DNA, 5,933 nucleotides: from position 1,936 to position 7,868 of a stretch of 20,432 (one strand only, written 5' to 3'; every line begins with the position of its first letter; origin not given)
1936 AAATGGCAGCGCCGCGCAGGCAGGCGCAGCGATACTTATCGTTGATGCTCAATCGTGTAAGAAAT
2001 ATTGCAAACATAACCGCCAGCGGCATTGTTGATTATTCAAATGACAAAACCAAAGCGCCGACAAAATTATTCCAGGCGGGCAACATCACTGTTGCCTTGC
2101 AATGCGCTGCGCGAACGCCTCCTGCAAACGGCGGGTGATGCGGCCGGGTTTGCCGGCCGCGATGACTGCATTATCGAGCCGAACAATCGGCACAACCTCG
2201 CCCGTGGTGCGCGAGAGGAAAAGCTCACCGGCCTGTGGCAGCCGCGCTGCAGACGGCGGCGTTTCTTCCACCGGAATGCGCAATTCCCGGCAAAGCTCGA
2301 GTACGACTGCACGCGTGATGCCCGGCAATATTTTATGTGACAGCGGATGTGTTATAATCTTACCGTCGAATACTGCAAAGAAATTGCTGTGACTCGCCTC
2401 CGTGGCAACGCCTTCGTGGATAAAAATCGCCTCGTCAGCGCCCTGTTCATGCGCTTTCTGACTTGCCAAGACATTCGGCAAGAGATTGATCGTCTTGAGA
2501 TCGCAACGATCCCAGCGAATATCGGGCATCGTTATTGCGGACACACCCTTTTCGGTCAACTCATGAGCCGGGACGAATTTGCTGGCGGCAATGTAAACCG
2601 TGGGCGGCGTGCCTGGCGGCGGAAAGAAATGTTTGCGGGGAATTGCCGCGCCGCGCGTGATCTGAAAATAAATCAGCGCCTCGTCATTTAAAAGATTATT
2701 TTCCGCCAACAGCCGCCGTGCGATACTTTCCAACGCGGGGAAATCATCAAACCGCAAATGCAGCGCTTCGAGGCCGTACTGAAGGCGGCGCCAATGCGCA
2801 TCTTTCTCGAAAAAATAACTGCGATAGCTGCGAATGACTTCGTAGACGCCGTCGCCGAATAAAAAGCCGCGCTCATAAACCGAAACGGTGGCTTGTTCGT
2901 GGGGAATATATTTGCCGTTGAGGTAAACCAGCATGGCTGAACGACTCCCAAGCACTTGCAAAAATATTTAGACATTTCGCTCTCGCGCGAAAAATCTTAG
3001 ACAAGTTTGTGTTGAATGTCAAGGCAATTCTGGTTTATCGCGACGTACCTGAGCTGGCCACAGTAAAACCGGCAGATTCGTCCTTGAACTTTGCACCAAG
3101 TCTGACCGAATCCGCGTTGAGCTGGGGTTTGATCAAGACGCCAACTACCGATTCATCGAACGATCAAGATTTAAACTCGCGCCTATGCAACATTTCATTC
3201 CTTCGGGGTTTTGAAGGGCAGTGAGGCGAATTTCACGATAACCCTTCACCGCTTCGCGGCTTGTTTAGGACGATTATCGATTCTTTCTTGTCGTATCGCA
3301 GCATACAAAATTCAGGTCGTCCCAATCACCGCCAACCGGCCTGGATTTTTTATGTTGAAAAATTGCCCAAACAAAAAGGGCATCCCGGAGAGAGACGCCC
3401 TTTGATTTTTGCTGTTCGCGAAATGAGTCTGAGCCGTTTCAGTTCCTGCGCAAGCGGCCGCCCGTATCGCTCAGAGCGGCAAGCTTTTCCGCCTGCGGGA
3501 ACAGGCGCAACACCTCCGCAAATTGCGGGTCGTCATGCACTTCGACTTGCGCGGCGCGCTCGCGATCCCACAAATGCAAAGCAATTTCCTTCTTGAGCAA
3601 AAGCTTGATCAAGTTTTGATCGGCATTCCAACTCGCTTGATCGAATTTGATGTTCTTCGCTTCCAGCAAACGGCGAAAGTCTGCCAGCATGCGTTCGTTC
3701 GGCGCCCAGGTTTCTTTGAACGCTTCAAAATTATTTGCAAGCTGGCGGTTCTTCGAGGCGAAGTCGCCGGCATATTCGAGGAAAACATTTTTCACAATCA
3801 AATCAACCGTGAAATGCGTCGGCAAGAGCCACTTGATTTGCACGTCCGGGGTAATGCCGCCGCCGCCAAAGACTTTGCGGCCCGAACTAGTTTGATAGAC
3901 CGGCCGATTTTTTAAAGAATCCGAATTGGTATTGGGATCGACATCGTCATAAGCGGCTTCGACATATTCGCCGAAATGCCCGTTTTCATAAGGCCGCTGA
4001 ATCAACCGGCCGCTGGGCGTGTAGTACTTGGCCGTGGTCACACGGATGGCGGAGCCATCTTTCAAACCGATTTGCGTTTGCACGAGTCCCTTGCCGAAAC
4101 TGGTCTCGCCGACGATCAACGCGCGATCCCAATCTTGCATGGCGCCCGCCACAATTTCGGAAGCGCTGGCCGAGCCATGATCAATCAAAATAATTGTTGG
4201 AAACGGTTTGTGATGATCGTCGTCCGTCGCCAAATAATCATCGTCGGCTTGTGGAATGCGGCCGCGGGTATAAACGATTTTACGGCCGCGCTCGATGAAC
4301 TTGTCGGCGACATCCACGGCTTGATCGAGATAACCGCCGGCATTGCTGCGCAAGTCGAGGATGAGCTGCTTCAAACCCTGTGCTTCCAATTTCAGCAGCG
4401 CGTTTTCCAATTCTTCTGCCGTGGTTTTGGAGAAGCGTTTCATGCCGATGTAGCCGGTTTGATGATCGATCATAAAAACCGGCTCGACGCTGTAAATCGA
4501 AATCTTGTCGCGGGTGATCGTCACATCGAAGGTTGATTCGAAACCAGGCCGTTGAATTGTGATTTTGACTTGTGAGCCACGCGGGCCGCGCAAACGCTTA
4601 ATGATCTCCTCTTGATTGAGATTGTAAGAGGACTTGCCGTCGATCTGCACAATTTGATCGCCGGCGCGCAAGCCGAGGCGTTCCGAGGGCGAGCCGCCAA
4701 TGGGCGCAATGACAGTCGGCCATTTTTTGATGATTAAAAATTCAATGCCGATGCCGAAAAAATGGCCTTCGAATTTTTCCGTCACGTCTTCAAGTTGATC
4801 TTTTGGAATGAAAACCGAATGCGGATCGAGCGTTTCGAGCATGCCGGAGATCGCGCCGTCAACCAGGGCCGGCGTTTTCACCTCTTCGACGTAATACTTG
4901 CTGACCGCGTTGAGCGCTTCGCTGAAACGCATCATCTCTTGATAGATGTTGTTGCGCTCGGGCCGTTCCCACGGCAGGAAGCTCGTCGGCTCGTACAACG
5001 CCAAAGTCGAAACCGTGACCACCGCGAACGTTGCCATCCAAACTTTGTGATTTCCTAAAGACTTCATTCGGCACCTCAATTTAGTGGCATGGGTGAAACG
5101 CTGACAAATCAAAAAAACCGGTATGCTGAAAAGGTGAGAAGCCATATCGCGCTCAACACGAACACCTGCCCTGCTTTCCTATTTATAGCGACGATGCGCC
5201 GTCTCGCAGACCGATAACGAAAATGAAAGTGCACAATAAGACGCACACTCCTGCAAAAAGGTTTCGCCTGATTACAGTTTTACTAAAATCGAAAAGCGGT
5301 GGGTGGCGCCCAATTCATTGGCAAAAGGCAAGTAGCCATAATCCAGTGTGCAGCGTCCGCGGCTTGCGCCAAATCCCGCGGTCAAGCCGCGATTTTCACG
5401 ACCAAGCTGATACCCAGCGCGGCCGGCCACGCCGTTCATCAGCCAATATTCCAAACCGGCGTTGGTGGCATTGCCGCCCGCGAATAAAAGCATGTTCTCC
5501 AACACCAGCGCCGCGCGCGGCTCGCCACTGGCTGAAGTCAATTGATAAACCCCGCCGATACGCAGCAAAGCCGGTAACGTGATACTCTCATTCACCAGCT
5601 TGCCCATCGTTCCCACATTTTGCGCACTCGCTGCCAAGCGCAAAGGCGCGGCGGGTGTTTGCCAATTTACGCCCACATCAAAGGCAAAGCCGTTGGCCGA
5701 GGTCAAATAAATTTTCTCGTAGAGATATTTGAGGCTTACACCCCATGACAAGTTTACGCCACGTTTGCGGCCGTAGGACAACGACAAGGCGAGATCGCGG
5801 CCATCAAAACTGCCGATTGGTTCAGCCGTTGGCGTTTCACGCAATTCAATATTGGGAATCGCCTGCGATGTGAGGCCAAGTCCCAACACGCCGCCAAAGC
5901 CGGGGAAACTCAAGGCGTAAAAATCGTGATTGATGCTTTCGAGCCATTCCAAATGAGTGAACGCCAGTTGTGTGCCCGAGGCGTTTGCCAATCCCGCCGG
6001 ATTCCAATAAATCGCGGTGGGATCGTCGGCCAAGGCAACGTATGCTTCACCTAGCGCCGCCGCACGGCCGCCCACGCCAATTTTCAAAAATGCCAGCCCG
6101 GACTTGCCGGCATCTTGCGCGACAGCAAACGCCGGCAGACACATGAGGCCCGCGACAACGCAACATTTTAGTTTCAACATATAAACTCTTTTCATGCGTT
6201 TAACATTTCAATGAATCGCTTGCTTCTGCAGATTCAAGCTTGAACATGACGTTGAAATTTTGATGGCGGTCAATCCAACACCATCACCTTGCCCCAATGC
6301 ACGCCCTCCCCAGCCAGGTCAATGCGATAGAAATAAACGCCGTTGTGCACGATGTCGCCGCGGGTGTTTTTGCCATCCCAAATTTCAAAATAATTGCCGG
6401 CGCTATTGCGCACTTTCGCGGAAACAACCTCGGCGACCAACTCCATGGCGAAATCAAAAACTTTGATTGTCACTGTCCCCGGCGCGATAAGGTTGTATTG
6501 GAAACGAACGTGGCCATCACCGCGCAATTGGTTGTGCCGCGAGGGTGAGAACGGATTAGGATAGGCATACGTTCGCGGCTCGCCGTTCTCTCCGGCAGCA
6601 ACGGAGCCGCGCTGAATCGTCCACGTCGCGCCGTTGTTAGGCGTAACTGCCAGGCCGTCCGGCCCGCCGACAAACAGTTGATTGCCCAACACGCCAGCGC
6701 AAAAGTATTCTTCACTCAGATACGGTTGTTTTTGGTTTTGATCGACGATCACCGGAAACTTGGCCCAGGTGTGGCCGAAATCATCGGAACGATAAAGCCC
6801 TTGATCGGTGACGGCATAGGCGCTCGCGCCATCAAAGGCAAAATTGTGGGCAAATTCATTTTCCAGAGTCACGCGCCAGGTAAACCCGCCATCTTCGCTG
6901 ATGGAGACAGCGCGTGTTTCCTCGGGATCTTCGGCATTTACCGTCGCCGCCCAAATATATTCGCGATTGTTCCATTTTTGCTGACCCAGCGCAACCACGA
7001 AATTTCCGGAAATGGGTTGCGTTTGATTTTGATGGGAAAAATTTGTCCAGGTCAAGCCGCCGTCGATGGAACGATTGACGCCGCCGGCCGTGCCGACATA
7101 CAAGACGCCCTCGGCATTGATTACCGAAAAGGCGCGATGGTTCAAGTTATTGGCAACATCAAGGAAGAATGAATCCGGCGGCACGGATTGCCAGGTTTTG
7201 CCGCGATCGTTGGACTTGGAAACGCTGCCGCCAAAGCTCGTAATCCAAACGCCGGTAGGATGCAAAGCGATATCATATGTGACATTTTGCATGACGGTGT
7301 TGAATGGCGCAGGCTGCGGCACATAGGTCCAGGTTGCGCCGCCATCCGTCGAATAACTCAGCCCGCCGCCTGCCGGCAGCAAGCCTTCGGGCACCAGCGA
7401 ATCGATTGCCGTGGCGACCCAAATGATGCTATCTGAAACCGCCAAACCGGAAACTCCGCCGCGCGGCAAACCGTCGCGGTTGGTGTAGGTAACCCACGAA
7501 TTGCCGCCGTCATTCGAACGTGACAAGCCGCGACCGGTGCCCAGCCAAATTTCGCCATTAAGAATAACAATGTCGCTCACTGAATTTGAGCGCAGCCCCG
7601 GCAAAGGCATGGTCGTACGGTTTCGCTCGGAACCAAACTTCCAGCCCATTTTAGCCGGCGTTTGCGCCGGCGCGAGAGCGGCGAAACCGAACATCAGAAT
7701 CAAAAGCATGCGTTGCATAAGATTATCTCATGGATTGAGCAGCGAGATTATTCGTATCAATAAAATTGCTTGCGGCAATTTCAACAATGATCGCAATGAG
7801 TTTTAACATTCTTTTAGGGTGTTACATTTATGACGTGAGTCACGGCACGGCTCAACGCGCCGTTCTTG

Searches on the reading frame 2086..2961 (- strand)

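Call 67: search_protein_families(library=pfam, proteins=[window:2086-2961:-], max_evalue=0.001)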
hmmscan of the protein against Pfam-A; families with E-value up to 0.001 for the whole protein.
window:2086-2961:- (291 aa): 1 family
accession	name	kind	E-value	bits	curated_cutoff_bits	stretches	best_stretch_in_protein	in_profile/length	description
PF01063.24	Aminotran_4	-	1.6e-43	149.6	28.5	1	38-261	1-222/223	Amino-transferase class IV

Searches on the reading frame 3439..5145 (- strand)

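Call 67: search_protein_families(library=pfam, proteins=[window:3439-5145:-], max_evalue=0.001)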
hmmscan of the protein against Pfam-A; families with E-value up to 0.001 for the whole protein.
window:3439-5145:- (568 aa): 5 families
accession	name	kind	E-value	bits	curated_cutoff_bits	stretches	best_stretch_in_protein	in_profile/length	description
PF03572.23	Peptidase_S41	-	1.6e-50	171.4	24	1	230-384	2-156/165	Peptidase family S41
PF17820.7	PDZ_6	-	1.2e-11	44.6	27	1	150-199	7-54/54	PDZ domain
PF22694.1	CtpB_N-like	-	4.5e-10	40.3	27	1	63-115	30-83/85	Activating protease CtpB N-terminal domain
PF13180.12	PDZ_2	-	2e-07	31.6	27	1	132-210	3-80/80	PDZ domain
PF00595.29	PDZ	-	3.4e-07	31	23.2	1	144-198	28-81/81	PDZ domain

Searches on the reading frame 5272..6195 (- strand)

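Call 67: search_protein_families(library=pfam, proteins=[window:5272-6195:-], max_evalue=0.001)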
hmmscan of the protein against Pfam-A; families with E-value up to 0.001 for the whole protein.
window:5272-6195:- (307 aa): 2 families
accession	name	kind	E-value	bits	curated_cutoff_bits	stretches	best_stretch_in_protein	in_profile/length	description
PF03687.19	UPF0164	-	2.9e-08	33.3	21.4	1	33-109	40-114/325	Uncharacterised protein family (UPF0164)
PF19572.5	PorV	-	0.00024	21.2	27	1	32-169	11-153/243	Type IX secretion system protein PorV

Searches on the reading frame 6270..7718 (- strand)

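Call 67: search_protein_families(library=pfam, proteins=[window:6270-7718:-], max_evalue=0.001)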
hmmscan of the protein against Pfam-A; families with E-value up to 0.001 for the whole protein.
window:6270-7718:- (482 aa): 6 families
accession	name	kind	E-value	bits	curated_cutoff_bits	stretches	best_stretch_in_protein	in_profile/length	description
PF15902.12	Sortilin-Vps10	-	5.2e-10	39.1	33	2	165-295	2-121/446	Sortilin, neurotensin receptor 3,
PF02012.26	BNR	-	5.1e-06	26.1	27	0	122-131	2-11/12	BNR/Asp-box repeat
PF13810.12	DUF4185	-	2.2e-05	24.3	39.5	0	152-208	116-176/309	Domain of unknown function (DUF4185)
PF15899.11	BNR_6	-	0.0003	21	27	0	308-319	1-12/14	BNR-Asp box repeat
PF13860.13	FlgD_ig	-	0.00037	20.9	27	0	399-464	7-71/79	FlgD Ig-like domain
PF14870.12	PSII_BNR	-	0.0006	19.6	27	0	117-193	207-280/303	Photosynthesis system II assembly factor YCF48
